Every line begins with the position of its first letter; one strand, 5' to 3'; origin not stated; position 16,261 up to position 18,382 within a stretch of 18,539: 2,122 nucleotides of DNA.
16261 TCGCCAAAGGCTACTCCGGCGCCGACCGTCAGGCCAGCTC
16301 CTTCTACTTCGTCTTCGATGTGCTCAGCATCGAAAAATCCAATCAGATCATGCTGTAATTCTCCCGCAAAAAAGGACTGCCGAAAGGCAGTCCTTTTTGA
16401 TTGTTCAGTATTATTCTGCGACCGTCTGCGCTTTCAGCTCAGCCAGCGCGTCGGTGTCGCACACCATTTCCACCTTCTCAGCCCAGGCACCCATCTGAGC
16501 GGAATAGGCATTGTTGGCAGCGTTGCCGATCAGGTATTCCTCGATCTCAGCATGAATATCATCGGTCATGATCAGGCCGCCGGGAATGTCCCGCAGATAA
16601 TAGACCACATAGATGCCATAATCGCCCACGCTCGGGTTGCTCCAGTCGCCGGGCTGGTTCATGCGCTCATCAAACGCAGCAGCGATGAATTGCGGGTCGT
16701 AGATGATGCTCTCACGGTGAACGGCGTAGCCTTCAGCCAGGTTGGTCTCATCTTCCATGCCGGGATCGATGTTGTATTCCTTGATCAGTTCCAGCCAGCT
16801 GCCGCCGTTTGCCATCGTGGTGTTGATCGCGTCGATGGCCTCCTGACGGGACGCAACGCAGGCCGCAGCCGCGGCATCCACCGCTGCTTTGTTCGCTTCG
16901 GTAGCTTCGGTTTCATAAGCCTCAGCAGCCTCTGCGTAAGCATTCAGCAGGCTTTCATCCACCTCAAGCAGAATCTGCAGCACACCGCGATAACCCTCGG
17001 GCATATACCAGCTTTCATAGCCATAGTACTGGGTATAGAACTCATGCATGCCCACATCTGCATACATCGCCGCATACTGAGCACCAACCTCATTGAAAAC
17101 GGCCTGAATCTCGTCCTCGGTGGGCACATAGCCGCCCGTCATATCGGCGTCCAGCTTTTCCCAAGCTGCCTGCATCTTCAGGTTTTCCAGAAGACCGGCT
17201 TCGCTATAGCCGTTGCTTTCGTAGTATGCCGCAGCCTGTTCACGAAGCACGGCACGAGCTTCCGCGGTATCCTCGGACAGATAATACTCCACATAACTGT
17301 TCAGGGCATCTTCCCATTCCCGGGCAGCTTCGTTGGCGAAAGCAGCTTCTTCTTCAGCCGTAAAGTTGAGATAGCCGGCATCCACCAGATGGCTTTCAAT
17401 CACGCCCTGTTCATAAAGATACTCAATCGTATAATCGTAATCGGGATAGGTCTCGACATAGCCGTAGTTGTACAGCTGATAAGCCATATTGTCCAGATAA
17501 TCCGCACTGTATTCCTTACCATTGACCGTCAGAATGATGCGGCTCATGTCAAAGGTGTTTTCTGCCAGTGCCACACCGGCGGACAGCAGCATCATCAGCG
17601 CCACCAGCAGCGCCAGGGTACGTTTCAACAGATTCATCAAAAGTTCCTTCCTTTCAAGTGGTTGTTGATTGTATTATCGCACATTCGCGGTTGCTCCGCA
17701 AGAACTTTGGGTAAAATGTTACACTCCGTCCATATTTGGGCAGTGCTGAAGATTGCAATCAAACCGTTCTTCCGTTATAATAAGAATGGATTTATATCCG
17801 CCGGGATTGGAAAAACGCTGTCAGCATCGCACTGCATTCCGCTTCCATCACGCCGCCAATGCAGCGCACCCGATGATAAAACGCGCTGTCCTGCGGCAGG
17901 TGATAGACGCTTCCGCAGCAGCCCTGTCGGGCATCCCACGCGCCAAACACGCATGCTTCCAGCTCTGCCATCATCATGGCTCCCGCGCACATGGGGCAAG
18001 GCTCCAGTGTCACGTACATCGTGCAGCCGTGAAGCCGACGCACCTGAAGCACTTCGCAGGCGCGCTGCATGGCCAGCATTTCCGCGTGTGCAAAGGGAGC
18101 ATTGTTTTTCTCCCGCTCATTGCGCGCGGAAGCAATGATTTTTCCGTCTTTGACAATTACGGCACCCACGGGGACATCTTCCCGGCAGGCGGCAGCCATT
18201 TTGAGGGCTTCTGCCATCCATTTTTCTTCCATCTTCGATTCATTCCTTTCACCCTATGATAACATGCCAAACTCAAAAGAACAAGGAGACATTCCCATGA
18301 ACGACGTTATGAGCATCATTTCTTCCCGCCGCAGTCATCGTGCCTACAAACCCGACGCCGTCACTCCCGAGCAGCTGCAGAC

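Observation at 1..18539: No gene in the window ends at a credible TAG; both in-frame TAGs lie inside conserved protein domains (possible UAG suppression or reassignment)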

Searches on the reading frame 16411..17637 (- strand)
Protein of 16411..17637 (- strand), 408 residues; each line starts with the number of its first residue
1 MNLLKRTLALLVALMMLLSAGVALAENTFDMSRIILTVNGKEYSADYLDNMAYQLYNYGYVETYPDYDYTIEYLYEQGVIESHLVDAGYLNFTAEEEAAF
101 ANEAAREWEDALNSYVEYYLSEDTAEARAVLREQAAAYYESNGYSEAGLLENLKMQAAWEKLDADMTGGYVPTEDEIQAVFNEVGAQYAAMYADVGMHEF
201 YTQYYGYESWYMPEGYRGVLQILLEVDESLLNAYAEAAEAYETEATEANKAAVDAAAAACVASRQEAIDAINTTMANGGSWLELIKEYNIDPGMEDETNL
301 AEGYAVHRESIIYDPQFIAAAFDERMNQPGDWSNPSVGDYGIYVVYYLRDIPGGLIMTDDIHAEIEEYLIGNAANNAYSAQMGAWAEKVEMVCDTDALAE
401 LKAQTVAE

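Call 11: search_protein_families(library=pfam, proteins=[window:16411-17637:-], max_evalue=0.01)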
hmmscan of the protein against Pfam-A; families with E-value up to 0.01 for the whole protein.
window:16411-17637:- (408 aa): 0 families

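Call 38: search_protein_families(library=ncbifam, proteins=[window:16411-17637:-], max_evalue=0.01)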
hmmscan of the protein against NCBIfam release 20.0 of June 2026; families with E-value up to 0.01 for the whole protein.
window:16411-17637:- (408 aa): 1 family
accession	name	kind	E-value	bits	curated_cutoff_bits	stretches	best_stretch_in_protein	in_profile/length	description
NF000809.0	PRK00059.1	equivalog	1.2e-07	31.5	303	1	237-391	179-328/336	peptidylprolyl isomerase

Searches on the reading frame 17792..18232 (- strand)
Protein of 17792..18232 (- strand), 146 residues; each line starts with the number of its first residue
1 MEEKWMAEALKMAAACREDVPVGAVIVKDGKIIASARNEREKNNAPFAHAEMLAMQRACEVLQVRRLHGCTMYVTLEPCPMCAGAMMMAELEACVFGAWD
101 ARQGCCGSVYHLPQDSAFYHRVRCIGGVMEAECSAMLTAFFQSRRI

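Call 25: find_encoding_contigs(protein=window:17792-18232:-, flank=10000, max_places=10)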
Protein window:17792-18232:- (146 aa): no gene with exactly this product is on record in the collection.

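Call 37: search_protein_families(library=pfam, proteins=[window:17792-18229:-], max_evalue=0.01)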
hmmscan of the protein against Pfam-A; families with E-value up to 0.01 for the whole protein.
window:17792-18229:- (145 aa): 8 families
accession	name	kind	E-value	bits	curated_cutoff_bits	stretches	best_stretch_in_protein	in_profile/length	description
PF14437.12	MafB19-deam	-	1.7e-35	122.4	27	1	2-144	4-142/142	MafB19-like deaminase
PF00383.29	dCMP_cyt_deam_1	-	8e-27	93.6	25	1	2-96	5-101/102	Cytidine and deoxycytidylate deaminase zinc-binding region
PF14439.12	Bd3614-deam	-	6.6e-08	33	38.5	1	21-87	10-76/113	Bd3614-like deaminase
PF18772.7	APOBEC2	-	0.00034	21.1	26.8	1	42-86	45-90/175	APOBEC2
PF18782.7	NAD2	-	0.00055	20.5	27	1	44-86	52-95/179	Novel AID APOBEC clade 2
PF18750.7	SNAD4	-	0.00072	20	27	1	40-86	25-72/130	Secreted Novel AID/APOBEC-like Deaminase 4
PF08210.17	APOBEC_N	-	0.0017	18.8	25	1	41-86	40-86/170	APOBEC-like N-terminal domain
PF18778.7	NAD1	-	0.0082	16.7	27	0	42-86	45-91/175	Novel AID APOBEC clade 1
